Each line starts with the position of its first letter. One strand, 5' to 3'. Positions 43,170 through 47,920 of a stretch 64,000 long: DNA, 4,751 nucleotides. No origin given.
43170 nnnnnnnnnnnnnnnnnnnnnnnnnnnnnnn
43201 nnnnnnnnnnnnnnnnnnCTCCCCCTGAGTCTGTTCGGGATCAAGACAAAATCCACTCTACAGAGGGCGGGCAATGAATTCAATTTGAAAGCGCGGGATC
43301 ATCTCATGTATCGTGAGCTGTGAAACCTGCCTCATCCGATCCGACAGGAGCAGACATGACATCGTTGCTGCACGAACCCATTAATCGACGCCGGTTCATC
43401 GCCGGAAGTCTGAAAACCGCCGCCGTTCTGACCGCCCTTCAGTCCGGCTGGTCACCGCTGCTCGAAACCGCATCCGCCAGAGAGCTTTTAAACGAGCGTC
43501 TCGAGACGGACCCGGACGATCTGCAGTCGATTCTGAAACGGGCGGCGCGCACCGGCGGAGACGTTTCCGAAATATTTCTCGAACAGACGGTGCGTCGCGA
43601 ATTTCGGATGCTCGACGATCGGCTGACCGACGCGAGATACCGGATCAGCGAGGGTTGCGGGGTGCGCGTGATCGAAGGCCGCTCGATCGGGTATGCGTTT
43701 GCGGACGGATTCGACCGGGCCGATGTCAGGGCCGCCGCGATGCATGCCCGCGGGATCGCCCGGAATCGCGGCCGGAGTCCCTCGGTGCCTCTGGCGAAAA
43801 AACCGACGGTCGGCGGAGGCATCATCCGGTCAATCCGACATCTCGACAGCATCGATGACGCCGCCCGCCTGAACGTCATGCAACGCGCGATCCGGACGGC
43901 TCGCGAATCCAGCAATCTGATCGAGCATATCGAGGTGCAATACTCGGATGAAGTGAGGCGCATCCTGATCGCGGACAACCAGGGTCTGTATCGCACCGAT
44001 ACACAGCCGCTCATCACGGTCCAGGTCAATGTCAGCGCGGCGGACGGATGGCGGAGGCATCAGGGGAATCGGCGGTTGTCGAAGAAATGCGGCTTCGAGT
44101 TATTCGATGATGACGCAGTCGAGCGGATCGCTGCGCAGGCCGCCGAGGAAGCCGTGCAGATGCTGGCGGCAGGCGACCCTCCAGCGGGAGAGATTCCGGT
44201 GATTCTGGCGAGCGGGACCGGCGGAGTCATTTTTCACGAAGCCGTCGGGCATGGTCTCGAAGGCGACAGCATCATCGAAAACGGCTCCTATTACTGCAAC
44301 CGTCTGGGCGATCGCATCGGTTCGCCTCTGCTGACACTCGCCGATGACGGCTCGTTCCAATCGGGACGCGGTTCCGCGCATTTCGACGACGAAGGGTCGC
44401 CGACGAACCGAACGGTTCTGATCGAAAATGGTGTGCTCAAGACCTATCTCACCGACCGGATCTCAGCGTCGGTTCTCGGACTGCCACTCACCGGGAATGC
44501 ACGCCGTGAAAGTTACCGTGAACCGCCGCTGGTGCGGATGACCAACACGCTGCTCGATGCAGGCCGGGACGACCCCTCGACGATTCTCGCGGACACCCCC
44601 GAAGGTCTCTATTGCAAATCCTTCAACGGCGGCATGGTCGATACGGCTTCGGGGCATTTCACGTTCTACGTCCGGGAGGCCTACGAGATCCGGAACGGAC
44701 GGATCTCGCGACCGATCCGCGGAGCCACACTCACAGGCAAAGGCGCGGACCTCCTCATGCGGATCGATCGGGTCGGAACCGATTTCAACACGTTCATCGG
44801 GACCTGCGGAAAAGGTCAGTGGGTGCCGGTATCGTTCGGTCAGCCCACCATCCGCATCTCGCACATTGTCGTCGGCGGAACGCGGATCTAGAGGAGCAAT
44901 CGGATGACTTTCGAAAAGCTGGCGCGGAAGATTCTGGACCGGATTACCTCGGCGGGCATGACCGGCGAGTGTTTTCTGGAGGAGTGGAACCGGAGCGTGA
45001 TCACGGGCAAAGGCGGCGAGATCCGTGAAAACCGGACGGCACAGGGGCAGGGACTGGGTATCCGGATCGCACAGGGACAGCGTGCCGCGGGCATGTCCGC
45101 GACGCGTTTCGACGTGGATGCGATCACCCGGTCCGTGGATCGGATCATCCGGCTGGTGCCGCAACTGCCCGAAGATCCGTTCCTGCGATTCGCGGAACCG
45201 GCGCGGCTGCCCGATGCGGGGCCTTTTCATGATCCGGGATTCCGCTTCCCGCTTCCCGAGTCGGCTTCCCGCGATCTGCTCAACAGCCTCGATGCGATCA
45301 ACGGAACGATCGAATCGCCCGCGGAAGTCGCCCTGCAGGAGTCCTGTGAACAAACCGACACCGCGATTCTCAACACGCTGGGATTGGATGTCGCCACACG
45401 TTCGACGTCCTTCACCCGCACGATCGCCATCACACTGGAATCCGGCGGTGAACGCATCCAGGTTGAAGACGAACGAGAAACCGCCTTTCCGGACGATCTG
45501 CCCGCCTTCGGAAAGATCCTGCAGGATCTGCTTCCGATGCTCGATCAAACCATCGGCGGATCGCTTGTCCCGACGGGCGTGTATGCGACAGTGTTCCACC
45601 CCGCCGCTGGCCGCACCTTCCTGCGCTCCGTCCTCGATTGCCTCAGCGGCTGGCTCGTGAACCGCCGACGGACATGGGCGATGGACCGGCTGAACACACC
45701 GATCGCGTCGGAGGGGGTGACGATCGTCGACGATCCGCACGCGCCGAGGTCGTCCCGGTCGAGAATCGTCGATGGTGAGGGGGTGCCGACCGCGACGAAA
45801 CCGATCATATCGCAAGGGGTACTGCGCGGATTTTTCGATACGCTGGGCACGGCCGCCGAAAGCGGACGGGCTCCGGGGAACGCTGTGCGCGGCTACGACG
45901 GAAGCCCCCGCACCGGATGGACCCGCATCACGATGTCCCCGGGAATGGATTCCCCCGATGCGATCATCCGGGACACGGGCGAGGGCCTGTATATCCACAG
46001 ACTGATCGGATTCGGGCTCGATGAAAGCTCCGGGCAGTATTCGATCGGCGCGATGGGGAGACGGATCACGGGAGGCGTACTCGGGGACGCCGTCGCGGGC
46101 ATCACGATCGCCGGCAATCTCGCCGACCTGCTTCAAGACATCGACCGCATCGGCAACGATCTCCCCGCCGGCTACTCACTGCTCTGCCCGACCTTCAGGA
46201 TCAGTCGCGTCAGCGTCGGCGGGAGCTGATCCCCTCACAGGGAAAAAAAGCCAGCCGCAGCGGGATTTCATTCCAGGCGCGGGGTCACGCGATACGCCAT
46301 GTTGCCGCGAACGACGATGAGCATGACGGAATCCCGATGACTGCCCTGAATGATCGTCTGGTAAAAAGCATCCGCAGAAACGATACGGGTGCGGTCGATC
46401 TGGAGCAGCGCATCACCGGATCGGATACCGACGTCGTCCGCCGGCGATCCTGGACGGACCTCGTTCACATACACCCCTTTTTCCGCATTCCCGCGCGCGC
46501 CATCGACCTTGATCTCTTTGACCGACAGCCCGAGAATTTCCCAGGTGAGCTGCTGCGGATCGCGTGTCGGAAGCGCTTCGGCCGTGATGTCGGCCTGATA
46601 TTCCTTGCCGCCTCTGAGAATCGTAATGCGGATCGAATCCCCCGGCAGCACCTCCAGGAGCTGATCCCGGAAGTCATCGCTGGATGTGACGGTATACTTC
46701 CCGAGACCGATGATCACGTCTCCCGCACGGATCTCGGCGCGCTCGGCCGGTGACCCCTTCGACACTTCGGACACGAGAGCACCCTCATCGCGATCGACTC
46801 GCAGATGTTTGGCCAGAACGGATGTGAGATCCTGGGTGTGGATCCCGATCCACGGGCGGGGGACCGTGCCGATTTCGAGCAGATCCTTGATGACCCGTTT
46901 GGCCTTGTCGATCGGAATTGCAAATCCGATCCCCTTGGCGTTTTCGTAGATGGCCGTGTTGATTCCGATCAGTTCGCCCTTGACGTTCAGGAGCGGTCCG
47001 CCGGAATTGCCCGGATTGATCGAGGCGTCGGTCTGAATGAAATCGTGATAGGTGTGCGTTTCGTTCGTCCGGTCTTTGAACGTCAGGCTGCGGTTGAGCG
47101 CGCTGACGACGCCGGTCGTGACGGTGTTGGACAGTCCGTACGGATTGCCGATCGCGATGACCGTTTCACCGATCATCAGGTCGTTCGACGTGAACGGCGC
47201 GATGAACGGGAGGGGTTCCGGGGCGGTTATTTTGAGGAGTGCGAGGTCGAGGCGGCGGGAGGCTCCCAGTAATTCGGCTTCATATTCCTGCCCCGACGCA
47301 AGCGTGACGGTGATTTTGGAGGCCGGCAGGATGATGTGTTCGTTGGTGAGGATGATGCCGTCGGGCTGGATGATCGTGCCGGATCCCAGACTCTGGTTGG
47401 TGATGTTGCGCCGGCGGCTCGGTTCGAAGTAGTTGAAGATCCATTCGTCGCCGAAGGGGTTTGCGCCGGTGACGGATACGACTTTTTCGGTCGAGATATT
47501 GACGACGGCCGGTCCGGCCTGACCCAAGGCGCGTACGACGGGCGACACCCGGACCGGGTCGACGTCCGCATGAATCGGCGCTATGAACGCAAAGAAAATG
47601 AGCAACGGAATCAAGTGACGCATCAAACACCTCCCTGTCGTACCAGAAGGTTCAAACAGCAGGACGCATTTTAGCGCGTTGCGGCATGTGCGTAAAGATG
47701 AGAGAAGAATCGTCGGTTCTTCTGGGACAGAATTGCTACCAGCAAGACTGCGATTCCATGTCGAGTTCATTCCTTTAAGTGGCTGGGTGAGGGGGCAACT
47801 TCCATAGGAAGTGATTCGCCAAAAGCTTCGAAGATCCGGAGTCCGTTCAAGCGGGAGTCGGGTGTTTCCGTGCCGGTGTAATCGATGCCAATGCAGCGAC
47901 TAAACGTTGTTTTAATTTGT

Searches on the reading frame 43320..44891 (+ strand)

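Call 10: search_protein_families(library=pfam, proteins=[window:43320-44891:+], max_evalue=0.001)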
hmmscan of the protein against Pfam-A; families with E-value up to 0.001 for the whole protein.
window:43320-44891:+ (523 aa): 3 families
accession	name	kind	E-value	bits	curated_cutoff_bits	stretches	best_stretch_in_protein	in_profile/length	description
PF19289.4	PmbA_TldD_3rd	-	8.9e-66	221.6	22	1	290-520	2-220/220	PmbA/TldA metallopeptidase C-terminal domain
PF19290.4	PmbA_TldD_2nd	-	7.5e-12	46.1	20.9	1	174-282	2-109/109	PmbA/TldA metallopeptidase central domain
PF01523.21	PmbA_TldD_1st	-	9.4e-09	35.7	20.9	1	84-140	2-58/65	PmbA/TldA metallopeptidase domain 1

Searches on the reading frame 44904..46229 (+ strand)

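Call 10: search_protein_families(library=pfam, proteins=[window:44904-46229:+], max_evalue=0.001)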
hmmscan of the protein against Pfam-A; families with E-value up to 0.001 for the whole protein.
window:44904-46229:+ (441 aa): 2 families
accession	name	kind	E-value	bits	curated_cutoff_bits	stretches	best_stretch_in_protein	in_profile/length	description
PF19289.4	PmbA_TldD_3rd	-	3.2e-53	180.6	22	1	224-440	1-220/220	PmbA/TldA metallopeptidase C-terminal domain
PF01523.21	PmbA_TldD_1st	-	0.00097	19.7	20.9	0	22-83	2-63/65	PmbA/TldA metallopeptidase domain 1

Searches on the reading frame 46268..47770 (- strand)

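Call 10: search_protein_families(library=pfam, proteins=[window:46268-47770:-], max_evalue=0.001)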
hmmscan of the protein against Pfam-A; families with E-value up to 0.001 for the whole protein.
window:46268-47770:- (500 aa): 7 families
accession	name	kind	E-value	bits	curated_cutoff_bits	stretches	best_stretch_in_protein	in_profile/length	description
PF13365.12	Trypsin_2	-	1.1e-33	117.4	27.6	1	129-270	1-144/144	Trypsin-like peptidase domain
PF13180.12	PDZ_2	-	3e-25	88.8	27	2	308-396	3-79/80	PDZ domain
PF00089.32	Trypsin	-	4.4e-20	72.9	20.6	1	126-294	24-220/220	Trypsin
PF17820.7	PDZ_6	-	2.8e-19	69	27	2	434-488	1-54/54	PDZ domain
PF00595.29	PDZ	-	8.1e-17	61.8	23.2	2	411-484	10-78/81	PDZ domain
PF04495.20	GRASP55_65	-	9e-06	26.5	27.7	0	327-371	41-86/138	GRASP55/65 PDZ-like domain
PF10459.15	Peptidase_S46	-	1.9e-05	24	22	0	237-271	617-650/698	Peptidase S46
